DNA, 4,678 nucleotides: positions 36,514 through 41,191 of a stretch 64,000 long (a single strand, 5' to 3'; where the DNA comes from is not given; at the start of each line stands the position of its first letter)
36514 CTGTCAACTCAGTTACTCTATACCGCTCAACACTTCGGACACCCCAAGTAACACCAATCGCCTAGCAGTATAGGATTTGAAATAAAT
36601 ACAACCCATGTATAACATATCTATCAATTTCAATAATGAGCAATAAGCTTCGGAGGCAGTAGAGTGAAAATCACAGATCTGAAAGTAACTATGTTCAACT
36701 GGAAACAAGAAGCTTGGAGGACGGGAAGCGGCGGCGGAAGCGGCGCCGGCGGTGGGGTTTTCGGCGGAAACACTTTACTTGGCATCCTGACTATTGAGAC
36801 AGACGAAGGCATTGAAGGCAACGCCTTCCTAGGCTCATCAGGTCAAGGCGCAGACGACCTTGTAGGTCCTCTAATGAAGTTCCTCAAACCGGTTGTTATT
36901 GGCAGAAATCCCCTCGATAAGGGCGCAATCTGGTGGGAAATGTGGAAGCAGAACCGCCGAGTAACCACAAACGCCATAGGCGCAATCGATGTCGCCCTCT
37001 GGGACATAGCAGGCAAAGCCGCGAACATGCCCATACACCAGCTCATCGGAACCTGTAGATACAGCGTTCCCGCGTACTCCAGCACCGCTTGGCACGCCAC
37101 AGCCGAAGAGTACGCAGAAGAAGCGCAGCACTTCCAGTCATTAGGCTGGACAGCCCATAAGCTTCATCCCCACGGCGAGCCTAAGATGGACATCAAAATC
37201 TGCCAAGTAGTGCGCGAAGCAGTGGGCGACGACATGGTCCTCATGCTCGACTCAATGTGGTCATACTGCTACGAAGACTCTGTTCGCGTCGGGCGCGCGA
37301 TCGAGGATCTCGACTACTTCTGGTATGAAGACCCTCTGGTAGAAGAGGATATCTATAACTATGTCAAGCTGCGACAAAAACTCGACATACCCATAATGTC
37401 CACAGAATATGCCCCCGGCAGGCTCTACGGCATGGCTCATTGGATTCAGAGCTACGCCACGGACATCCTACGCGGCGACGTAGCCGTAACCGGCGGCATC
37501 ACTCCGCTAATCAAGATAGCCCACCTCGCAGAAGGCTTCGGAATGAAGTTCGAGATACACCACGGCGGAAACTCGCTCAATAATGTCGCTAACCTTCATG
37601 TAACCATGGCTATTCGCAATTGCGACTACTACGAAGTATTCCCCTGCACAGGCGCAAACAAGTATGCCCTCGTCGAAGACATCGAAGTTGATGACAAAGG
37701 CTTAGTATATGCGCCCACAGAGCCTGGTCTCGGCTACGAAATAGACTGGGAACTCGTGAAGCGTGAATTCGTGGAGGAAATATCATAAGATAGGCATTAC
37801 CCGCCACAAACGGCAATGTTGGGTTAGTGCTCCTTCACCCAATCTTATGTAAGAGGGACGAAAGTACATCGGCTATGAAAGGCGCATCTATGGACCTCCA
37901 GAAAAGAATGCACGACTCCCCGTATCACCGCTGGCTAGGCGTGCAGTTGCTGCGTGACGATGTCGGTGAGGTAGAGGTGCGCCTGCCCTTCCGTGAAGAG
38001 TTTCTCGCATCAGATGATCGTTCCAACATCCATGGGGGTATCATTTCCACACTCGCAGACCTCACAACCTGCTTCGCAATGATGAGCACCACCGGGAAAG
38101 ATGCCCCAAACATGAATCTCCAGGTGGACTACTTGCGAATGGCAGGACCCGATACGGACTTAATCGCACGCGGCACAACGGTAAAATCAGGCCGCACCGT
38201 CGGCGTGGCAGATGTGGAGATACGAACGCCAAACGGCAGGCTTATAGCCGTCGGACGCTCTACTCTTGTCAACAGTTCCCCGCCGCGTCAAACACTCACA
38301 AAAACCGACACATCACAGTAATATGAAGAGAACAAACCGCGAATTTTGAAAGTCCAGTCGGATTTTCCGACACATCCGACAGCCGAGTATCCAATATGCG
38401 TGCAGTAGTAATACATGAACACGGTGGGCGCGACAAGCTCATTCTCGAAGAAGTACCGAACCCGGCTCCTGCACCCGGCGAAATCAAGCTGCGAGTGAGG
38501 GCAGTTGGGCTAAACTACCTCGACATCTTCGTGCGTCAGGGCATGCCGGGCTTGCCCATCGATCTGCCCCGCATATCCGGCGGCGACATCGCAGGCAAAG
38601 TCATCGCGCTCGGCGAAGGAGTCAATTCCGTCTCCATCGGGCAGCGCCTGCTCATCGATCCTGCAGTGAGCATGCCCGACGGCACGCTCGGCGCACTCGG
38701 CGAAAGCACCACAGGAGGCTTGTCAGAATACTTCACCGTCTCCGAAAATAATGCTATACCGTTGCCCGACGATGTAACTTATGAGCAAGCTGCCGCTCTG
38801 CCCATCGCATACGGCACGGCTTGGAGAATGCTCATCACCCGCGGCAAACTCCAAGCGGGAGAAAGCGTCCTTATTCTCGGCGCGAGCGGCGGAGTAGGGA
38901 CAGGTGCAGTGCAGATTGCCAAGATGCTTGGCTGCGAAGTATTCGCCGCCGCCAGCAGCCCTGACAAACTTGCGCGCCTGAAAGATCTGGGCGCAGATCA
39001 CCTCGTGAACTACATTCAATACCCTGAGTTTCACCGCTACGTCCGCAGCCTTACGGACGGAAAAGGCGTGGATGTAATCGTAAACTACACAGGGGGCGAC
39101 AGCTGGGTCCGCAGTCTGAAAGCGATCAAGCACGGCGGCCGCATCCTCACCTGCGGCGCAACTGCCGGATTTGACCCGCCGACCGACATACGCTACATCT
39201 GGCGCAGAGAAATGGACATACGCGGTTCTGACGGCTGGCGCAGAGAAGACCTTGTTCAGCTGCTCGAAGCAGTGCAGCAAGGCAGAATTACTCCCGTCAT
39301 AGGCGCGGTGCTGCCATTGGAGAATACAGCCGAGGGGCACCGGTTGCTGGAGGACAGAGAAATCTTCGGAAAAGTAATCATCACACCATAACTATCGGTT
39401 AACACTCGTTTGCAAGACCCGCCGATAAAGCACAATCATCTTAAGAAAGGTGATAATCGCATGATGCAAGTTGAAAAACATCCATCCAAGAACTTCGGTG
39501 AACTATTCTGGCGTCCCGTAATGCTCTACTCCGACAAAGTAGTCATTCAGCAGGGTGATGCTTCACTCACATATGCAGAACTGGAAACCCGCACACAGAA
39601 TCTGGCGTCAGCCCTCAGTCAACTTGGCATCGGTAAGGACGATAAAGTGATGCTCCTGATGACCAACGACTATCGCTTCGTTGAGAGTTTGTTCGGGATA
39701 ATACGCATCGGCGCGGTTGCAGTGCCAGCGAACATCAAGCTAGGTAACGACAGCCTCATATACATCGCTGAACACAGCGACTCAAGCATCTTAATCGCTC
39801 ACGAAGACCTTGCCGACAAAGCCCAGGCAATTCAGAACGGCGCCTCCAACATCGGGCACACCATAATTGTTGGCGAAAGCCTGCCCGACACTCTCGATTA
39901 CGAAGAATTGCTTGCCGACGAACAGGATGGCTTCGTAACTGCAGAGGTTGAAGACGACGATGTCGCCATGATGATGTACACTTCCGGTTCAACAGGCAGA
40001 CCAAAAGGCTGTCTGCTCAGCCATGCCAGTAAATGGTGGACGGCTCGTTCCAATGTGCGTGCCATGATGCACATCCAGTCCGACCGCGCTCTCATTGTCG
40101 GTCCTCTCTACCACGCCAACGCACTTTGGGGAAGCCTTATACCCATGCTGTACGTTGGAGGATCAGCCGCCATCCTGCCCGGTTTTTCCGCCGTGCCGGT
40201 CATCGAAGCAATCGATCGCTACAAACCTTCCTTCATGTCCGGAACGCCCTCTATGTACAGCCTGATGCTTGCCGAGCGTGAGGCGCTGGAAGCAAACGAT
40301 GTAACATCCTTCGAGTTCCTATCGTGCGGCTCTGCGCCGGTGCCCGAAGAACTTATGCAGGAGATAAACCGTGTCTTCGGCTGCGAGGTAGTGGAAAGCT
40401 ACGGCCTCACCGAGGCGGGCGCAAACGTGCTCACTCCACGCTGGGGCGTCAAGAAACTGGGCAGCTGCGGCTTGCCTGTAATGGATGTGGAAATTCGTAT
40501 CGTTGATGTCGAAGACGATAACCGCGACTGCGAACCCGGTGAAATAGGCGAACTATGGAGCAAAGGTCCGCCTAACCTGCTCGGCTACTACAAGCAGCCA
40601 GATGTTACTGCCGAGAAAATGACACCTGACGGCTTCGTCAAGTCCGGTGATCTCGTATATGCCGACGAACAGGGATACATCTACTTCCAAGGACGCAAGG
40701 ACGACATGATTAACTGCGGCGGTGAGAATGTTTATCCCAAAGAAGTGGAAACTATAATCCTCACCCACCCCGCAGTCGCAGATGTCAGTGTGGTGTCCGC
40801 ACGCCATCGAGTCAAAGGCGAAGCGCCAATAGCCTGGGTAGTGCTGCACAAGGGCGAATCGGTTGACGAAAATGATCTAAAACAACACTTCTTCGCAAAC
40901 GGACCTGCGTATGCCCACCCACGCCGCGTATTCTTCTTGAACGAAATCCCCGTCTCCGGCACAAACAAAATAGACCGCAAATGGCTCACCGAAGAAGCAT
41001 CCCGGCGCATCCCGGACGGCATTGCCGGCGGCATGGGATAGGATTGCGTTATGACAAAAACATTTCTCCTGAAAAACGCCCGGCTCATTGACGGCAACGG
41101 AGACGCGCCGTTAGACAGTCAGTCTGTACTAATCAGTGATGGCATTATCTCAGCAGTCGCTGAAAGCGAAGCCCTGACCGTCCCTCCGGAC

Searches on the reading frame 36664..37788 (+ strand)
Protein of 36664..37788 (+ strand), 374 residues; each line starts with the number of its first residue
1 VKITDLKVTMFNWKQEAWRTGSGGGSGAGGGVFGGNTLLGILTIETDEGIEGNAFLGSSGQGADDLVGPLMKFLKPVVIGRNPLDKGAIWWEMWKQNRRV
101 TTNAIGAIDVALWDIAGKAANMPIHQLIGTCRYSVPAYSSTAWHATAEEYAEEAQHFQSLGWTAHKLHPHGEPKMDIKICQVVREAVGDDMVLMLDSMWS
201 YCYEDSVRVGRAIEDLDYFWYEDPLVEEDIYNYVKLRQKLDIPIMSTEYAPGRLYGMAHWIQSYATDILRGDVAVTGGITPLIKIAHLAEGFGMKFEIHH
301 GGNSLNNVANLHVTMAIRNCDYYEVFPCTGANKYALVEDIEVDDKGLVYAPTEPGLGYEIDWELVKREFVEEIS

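Call 41: search_protein_families(library=pfam, proteins=[window:36664-37788:+], max_evalue=0.00001)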
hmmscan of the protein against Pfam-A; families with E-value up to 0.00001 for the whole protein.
window:36664-37788:+ (374 aa): 2 families
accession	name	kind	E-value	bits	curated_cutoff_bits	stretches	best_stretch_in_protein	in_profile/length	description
PF13378.12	MR_MLE_C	-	2.7e-50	171.5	29.4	1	149-363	1-218/219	Enolase C-terminal domain-like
PF02746.21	MR_MLE_N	-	7.9e-15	55.5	22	1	40-129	29-117/117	Mandelate racemase / muconate lactonizing enzyme, N-terminal domain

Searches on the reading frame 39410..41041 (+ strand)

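Call 41: search_protein_families(library=pfam, proteins=[window:39410-41041:+], max_evalue=0.00001)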
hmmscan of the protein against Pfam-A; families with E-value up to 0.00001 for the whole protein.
window:39410-41041:+ (543 aa): 2 families
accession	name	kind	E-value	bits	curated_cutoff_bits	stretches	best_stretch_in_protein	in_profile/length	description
PF00501.34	AMP-binding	-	5.3e-84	282.7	29.9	1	39-394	7-384/384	AMP-binding enzyme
PF13193.12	AMP-binding_C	-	1.4e-16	61.6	24.5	1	445-520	1-76/76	AMP-binding enzyme C-terminal domain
